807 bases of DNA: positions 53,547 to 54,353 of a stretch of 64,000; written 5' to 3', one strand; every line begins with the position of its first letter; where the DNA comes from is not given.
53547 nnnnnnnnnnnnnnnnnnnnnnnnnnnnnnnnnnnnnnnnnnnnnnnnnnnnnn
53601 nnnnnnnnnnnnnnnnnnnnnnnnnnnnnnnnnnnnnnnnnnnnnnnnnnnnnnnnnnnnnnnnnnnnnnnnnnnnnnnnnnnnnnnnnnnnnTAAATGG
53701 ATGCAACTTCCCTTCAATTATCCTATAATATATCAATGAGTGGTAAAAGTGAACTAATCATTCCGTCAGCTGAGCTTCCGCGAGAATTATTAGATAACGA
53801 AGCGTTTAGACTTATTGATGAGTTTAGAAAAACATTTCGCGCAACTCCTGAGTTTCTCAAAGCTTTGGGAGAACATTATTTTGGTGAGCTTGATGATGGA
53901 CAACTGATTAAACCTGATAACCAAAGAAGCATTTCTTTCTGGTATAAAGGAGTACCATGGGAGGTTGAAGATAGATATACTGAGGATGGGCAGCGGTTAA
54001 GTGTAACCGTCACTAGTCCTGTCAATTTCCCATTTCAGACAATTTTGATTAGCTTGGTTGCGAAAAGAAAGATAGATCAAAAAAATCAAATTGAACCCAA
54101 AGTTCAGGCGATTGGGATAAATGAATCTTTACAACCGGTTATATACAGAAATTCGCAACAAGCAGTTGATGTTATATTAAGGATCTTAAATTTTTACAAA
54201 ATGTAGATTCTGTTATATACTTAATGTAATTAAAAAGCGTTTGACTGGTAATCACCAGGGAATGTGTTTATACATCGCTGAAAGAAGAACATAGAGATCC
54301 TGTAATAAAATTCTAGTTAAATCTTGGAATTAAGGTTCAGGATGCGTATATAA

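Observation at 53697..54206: Unrecognised 169-aa protein translationally coupled to ftsZ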

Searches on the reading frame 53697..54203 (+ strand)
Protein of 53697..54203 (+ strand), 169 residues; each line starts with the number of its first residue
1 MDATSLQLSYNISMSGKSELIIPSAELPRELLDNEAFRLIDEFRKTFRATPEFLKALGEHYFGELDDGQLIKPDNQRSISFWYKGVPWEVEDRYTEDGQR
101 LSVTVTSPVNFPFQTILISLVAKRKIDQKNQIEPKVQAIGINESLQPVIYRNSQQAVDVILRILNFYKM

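Call 3: search_protein_families(library=pfam, proteins=[window:53697-54203:+], max_evalue=10)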
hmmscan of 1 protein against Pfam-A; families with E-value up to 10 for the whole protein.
window:53697-54203:+ (169 aa): 0 families

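Call 4: search_protein_families(library=ncbifam, proteins=[window:53697-54203:+], max_evalue=10)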
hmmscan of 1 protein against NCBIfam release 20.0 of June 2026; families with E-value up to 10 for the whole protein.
window:53697-54203:+ (169 aa): 0 families

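Call 5: search_solved_structures(query=window:53697-54203:+, max_evalue=10)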
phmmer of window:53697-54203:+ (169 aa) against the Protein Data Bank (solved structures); distinct sequences matched with E-value up to 10: 1.
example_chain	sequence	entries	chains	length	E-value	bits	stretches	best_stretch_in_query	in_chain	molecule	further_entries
1ig8_A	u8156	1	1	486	0.33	14.1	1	27-88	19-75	hexokinase PII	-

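Call 6: find_homologous_proteins(query=window:53697-54203:+, max_evalue=0.001)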
Query window:53697-54203:+ (169 aa): 1 proteins with E <= 0.001 among 28 candidates.
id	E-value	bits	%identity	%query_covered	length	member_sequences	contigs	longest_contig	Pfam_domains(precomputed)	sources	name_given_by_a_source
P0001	5.0e-97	340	100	92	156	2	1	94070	-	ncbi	-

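Call 10: find_encoding_contigs(protein=P0001, flank=10000, max_places=6)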
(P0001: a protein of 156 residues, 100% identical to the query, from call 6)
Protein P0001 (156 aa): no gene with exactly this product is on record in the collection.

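Call 11: list_cluster_members(proteins=[P0001])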
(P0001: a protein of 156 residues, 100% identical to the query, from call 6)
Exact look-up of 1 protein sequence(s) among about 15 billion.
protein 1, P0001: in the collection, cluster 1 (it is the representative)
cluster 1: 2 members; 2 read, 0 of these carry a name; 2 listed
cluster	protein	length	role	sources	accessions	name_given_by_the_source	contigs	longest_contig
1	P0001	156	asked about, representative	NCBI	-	-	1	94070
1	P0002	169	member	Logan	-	-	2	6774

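Call 12: find_encoding_contigs(protein=window:53697-54203:+, flank=10000, max_places=6)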
Protein window:53697-54203:+ (169 aa): 2 contigs read that carry it; 2 places shown.
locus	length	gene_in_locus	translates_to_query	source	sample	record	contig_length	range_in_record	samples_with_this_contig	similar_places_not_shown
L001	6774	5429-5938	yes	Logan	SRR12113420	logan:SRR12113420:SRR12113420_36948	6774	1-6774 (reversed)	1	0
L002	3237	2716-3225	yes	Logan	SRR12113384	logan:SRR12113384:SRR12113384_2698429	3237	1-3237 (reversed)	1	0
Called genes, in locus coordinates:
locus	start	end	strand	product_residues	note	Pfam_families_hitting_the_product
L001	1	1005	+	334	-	?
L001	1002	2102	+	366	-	PF03033:Glyco_transf_28, PF04101:Glyco_tran_28_C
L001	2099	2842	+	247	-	PF08478:POTRA_1 (weak)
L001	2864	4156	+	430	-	PF14450:FtsA (weak), PF02491:SHS2_FTSA, PF06277:EutA (weak), PF06723:MreB_Mbl (weak), PF14450:FtsA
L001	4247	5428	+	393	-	PF00091:Tubulin, PF12327:FtsZ_C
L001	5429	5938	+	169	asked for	-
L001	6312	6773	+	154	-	?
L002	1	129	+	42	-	?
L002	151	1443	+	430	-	PF14450:FtsA (weak), PF02491:SHS2_FTSA, PF06277:EutA (weak), PF06723:MreB_Mbl (weak), PF14450:FtsA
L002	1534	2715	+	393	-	PF00091:Tubulin, PF12327:FtsZ_C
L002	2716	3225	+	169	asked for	-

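Call 23: search_protein_representatives(protein=window:53697-54203:+)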
Query: 169 residues. Proteins with E-value up to 0.001 (for the whole library): 21; up to 1e-10: 8; up to 1e-30: 1. The best 21 are listed.
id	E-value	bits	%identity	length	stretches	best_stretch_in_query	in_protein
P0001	1.6e-97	340.1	100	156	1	14-169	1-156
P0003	4.7e-27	111.1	42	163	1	20-166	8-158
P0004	9.6e-27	110.1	38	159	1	24-167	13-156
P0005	1.8e-25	106.0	38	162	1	23-168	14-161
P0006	8.4e-23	97.3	35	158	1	24-168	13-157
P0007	5.4e-14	68.7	30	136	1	25-144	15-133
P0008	1.6e-11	60.6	30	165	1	26-168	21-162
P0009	7.2e-11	58.5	38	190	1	24-107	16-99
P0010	1.3e-08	51.2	31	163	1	26-158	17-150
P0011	1.5e-08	51.0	37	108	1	22-103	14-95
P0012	9.4e-07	45.1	34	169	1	24-105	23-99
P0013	3.7e-06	43.2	29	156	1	22-160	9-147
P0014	3.9e-06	43.1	30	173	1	13-105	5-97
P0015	4.0e-06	43.1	36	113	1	33-104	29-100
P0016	5.1e-06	42.8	24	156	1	23-167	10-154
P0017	8.5e-06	42.1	30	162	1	23-143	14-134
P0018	7.8e-05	38.9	32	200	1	31-114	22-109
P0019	3.2e-04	36.9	31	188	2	25-96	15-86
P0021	6.3e-04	36.0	29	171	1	26-135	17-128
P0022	6.4e-04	36.0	39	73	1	21-82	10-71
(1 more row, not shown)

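Call 26: find_encoding_contigs(protein=P0003, flank=6000, max_places=4)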
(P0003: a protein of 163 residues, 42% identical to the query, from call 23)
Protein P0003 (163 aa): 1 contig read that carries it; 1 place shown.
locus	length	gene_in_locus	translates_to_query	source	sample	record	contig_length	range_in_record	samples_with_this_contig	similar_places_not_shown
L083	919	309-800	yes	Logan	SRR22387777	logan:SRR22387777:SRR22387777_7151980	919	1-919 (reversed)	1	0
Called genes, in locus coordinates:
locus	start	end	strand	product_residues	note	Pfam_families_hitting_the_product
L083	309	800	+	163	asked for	-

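Call 27: find_encoding_contigs(protein=P0004, flank=6000, max_places=4)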
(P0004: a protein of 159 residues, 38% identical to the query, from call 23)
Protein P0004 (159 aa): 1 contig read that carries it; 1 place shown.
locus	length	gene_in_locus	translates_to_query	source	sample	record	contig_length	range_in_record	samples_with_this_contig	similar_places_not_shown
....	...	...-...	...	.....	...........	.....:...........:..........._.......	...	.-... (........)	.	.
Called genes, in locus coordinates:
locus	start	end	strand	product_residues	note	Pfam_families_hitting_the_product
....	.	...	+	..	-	?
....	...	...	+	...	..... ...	-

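Call 30: find_homologous_proteins(query=A1, max_evalue=0.001)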
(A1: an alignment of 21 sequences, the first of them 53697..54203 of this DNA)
Query A1 (21 sequences) (169 aa, profile of the alignment): 5 proteins with E <= 0.001 among 1151 candidates.
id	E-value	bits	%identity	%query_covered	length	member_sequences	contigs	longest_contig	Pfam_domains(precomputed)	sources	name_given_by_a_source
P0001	4.5e-50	187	100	92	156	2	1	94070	-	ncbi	-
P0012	3.0e-43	165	34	53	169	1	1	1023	-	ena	-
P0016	9.7e-42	160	25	89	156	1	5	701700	-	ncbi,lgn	-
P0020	8.2e-37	144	30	47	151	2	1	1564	-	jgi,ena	-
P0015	1.6e-31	127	36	47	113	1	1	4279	-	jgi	jgi:hypothetical protein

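Call 31: find_encoding_contigs(protein=P0016, flank=8000, max_places=5)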
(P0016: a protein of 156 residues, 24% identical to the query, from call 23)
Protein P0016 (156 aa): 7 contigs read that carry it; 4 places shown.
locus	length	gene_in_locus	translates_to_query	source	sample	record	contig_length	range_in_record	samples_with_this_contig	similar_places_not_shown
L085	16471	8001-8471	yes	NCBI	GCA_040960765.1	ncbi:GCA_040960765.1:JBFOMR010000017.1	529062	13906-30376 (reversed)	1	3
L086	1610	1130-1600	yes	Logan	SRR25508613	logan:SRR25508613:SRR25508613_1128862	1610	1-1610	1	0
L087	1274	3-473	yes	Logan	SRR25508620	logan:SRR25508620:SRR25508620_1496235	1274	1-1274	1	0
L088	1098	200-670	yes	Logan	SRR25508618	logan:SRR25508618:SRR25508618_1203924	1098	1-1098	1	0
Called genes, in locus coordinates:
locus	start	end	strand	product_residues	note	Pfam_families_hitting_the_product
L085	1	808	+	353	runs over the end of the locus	PF03033:Glyco_transf_28, PF13579:Glyco_trans_4_4 (weak), PF04101:Glyco_tran_28_C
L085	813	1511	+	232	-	-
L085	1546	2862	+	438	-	PF14450:FtsA (weak), PF02491:SHS2_FTSA, PF06723:MreB_Mbl, PF14450:FtsA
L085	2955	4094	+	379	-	PF00091:Tubulin, PF12327:FtsZ_C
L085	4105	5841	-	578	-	PF02543:Carbam_trans_N, PF00814:TsaD (faint), PF16861:Carbam_trans_C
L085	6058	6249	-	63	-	PF19451:DUF5989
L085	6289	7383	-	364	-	-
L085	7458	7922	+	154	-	-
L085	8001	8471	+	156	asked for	-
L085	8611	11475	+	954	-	PF00133:tRNA-synt_1, PF09334:tRNA-synt_1g, PF08264:Anticodon_1, PF19302:DUF5915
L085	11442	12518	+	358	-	PF01098:FTSW_RODA_SPOVE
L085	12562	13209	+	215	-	-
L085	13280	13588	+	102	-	PF00829:Ribosomal_L21p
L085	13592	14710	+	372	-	PF13847:Methyltransf_31 (faint), PF01555:N6_N4_Mtase (faint), PF01170:UPF0020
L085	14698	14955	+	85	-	PF01016:Ribosomal_L27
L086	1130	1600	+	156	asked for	-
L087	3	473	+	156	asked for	?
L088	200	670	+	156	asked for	-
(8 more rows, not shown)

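Call 32: find_encoding_contigs(protein=P0005, flank=8000, max_places=4)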
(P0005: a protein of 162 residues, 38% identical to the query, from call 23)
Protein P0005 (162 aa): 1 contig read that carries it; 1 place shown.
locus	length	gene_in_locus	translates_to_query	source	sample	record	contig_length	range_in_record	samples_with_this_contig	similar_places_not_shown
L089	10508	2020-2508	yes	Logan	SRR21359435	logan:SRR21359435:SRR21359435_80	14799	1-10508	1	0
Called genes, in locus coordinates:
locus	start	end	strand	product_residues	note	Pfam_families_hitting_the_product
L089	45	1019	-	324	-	PF00303:Thymidylat_synt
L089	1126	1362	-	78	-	-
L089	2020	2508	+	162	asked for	-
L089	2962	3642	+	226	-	-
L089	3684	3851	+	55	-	-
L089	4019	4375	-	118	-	PF04977:DivIC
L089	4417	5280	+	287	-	PF02899:Phage_int_SAM_1, PF13495:Phage_int_SAM_4, PF00589:Phage_integrase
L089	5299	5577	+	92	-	PF00355:Rieske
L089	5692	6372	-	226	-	PF13384:HTH_23 (weak)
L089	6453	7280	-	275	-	-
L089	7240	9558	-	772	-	PF26449:DUF8128, PF01935:DUF87 (faint)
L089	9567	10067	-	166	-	-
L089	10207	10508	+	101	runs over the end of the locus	-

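Call 33: find_encoding_contigs(protein=P0006, flank=8000, max_places=4)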
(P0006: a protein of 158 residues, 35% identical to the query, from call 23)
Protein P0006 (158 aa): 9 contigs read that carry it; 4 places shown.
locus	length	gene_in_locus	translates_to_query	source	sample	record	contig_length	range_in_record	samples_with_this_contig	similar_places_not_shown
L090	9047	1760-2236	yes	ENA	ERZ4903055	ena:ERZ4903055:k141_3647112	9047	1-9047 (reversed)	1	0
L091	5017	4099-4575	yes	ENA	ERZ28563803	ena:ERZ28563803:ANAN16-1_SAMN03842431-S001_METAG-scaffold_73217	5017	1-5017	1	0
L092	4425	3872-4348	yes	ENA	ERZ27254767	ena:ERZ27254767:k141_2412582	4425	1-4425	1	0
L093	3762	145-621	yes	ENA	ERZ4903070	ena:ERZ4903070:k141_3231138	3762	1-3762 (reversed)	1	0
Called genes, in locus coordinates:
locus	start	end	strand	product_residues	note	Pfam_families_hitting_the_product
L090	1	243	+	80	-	?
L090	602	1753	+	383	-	PF00091:Tubulin, PF12327:FtsZ_C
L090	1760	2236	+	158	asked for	-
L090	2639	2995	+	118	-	-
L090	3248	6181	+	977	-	PF00133:tRNA-synt_1, PF09334:tRNA-synt_1g, PF08264:Anticodon_1, PF19302:DUF5915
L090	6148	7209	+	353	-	PF01098:FTSW_RODA_SPOVE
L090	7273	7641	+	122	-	PF00829:Ribosomal_L21p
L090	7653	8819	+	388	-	PF01555:N6_N4_Mtase, PF01170:UPF0020, PF13847:Methyltransf_31 (weak)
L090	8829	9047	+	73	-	?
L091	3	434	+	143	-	?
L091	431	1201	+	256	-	PF08478:POTRA_1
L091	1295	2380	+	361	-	-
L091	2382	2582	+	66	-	-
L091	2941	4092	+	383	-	PF00091:Tubulin, PF12327:FtsZ_C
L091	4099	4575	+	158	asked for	-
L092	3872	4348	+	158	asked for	-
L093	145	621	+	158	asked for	-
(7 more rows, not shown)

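Call 40: find_related_loci(query=A2, collection=metagenome_contigs, flank=7000)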
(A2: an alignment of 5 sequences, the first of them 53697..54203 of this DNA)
Query A2 (169 aa) in metagenome_contigs; peptide patterns used: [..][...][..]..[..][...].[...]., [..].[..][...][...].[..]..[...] (x = any residue, [..] = any of these).
310 stretches matched a pattern; 1 encode a relative of the query (tblastn E <= 1e-3); 1 distinct loci.
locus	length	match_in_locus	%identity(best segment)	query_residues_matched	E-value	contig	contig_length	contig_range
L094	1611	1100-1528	36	26-168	3e-31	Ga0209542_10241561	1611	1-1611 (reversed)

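Call 43: find_encoding_contigs(protein=P0015, flank=6000, max_places=4)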
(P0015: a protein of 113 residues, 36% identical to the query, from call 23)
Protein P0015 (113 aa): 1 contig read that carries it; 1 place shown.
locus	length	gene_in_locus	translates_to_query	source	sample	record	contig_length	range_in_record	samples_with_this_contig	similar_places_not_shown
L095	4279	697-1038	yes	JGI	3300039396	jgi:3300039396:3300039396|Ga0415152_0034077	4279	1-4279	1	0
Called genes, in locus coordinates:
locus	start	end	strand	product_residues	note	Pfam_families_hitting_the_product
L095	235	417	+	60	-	PF00239:Resolvase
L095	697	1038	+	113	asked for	-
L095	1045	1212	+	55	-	-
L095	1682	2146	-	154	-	PF02534:T4SS-DNA_transf, PF10412:TrwB_AAD_bind, PF12696:TraG-D_C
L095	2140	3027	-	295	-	PF02534:T4SS-DNA_transf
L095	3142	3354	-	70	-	-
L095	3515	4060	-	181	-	-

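Call 45: list_cluster_members(proteins=[P0007, P0008, P0009, P0010, P0013, P0014, P0017, P0018, P0019, P0021])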
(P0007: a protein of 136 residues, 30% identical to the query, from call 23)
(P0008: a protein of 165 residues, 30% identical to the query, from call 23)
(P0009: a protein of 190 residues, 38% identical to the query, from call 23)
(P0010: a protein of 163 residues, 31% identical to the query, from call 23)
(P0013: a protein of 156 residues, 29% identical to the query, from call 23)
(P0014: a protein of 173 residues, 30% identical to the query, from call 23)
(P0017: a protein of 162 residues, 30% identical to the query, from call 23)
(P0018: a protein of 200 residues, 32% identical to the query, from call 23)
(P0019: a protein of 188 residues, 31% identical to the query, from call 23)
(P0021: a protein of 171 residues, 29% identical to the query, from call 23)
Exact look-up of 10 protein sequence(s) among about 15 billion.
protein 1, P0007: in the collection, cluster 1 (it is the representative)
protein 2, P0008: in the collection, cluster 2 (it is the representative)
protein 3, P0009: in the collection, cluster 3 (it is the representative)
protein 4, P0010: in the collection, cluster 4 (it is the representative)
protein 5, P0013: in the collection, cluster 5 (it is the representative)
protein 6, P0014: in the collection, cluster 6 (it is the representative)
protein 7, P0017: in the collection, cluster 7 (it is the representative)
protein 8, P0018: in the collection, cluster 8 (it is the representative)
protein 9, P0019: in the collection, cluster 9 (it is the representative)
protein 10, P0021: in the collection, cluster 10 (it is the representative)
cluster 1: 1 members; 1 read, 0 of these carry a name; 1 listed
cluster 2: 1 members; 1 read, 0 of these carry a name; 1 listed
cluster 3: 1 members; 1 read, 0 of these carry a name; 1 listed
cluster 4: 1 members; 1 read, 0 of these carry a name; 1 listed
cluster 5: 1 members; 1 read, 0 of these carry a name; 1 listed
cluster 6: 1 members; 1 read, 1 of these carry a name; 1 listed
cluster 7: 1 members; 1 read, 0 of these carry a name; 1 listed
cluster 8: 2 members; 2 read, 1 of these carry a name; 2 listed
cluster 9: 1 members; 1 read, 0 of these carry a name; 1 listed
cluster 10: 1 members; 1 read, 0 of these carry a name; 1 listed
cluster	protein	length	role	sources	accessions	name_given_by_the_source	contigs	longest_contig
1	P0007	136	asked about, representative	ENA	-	-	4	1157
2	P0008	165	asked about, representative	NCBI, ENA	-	-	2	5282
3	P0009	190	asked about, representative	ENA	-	-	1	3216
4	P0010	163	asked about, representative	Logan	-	-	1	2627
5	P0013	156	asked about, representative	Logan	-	-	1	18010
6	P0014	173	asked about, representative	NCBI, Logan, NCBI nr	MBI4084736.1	MAG: hypothetical protein HY431_02420 [Candidatus Levybacteria bacterium] | hypothetical protein [Candidatus Levybacteria bacterium]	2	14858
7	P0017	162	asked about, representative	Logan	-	-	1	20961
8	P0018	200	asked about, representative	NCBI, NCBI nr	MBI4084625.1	MAG: hypothetical protein HY431_01840 [Candidatus Levybacteria bacterium] | hypothetical protein [Candidatus Levybacteria bacterium]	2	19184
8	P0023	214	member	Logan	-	-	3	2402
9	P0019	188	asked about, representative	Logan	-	-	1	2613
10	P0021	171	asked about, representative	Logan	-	-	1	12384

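Call 46: find_encoding_contigs(protein=P0017, flank=8000, max_places=2)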
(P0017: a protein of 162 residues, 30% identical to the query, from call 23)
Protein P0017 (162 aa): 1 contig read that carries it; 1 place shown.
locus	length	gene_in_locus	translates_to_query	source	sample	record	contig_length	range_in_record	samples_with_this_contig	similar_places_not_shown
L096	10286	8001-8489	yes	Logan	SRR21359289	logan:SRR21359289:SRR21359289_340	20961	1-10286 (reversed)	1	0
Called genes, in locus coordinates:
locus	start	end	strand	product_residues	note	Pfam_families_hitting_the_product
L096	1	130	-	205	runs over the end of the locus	PF00702:Hydrolase, PF13419:HAD_2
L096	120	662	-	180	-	PF00156:Pribosyltran (weak)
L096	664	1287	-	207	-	PF04199:Cyclase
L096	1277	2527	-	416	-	-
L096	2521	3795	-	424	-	PF00202:Aminotran_3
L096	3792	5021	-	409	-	-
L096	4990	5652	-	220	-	PF00697:PRAI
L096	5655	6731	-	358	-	-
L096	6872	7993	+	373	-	PF03816:LytR_cpsA_psr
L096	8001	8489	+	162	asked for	-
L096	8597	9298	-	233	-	-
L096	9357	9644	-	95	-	PF14242:DUF4342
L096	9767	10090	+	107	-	-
